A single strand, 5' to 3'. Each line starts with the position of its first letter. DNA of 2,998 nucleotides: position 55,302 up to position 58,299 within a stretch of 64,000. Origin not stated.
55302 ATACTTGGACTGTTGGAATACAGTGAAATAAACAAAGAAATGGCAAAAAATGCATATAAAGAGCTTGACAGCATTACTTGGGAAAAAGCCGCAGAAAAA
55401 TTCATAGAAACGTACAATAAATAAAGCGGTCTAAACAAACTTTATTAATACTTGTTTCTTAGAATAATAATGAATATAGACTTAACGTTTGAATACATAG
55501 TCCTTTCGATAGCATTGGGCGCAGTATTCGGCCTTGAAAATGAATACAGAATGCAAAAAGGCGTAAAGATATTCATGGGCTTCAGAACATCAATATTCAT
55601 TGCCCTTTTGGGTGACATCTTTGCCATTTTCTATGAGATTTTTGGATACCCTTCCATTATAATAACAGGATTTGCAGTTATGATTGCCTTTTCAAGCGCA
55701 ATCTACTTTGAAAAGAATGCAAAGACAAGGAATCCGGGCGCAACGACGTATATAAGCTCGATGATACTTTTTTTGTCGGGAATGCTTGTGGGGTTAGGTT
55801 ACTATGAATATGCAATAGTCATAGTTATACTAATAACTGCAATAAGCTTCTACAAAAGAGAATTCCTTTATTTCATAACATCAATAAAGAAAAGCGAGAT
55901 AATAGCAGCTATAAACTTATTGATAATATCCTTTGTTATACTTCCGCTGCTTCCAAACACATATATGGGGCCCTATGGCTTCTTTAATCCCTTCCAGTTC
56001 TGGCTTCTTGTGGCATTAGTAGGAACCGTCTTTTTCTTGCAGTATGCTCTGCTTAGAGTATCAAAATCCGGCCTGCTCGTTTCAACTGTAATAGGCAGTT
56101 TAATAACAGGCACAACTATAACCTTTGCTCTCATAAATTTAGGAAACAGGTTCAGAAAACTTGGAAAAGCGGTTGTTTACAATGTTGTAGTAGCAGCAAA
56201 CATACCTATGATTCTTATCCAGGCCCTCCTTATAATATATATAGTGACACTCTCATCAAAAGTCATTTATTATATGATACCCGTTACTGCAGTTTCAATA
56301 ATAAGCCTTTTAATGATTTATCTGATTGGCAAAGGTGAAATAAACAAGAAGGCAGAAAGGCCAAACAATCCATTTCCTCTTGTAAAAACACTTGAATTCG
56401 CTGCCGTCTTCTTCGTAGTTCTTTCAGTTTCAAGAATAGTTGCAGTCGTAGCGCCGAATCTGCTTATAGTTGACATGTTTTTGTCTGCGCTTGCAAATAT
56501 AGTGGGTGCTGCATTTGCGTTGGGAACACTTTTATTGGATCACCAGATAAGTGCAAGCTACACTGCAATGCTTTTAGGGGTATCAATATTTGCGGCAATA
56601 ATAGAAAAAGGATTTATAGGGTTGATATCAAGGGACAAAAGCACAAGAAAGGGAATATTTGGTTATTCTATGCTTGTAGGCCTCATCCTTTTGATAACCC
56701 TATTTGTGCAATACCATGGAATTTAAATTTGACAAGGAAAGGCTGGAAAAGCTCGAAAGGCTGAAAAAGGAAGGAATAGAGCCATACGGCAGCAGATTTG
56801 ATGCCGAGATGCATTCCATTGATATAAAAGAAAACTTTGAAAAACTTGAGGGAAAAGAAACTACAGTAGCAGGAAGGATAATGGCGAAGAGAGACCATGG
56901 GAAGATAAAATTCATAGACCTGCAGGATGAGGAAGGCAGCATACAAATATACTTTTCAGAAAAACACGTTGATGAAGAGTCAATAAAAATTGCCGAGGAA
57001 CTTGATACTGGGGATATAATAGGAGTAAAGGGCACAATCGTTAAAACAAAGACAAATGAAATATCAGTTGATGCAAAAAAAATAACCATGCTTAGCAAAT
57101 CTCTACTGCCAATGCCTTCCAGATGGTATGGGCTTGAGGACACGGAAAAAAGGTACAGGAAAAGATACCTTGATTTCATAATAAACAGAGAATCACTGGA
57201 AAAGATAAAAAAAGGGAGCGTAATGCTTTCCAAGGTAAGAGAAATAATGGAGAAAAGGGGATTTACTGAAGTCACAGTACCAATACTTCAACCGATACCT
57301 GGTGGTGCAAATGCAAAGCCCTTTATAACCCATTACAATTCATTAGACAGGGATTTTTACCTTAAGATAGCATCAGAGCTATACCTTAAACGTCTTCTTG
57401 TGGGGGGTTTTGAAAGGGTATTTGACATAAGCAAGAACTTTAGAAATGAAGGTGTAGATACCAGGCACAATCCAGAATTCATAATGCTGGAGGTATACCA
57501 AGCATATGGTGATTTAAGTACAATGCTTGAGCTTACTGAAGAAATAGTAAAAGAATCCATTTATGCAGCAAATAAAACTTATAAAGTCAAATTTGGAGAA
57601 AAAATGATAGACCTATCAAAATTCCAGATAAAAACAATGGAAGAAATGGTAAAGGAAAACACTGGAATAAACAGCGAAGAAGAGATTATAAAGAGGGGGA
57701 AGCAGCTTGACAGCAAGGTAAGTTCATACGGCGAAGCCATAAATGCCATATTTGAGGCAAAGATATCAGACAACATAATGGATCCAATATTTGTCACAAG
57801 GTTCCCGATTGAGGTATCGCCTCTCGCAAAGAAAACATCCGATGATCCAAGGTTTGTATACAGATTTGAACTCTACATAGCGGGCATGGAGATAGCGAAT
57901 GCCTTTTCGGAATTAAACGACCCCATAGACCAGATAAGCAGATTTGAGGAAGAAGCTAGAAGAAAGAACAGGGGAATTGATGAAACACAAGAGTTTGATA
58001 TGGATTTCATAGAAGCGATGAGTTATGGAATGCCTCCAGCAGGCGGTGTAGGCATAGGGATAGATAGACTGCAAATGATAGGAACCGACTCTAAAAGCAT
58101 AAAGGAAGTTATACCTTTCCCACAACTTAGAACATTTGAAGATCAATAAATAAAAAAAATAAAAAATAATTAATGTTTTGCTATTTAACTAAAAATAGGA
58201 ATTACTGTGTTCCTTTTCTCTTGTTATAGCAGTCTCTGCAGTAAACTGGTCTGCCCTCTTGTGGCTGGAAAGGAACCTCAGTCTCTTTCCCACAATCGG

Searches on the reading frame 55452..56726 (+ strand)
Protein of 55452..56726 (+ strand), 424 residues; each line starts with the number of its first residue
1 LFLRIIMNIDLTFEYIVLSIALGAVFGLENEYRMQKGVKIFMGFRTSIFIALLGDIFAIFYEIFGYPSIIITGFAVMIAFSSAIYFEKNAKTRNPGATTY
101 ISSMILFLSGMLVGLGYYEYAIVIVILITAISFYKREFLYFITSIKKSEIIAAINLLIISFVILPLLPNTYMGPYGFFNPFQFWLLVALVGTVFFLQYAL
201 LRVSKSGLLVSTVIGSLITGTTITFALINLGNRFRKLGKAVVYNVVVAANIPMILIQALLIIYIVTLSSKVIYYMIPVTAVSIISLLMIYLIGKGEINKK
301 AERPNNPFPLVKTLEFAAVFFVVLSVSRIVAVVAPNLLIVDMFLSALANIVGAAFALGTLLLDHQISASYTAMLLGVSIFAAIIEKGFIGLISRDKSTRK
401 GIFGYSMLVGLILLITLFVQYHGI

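Call 107: search_protein_families(library=pfam, proteins=[window:55452-56726:+], max_evalue=0.00001)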
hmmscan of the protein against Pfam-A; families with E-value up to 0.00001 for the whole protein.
window:55452-56726:+ (424 aa): 2 families
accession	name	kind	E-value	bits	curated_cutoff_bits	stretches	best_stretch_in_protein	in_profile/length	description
PF13194.11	DUF4010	-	3.6e-16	59.9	30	1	189-391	2-207/210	Domain of unknown function (DUF4010)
PF02308.21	MgtC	-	6.1e-16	59.3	31.4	1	16-137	1-117/121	MgtC family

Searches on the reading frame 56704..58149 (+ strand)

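Call 20: search_protein_families(library=pfam, proteins=[window:56704-58149:+], max_evalue=0.00001)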
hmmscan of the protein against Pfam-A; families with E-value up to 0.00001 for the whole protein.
window:56704-58149:+ (481 aa): 2 families
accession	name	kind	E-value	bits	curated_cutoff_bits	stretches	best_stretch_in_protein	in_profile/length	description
PF00152.25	tRNA-synt_2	-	3.3e-80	269.9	25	1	147-475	2-307/308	tRNA synthetases class II (D, K and N)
PF01336.31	tRNA_anti-codon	-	7.1e-20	71.2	27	1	54-130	2-75/75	OB-fold nucleic acid binding domain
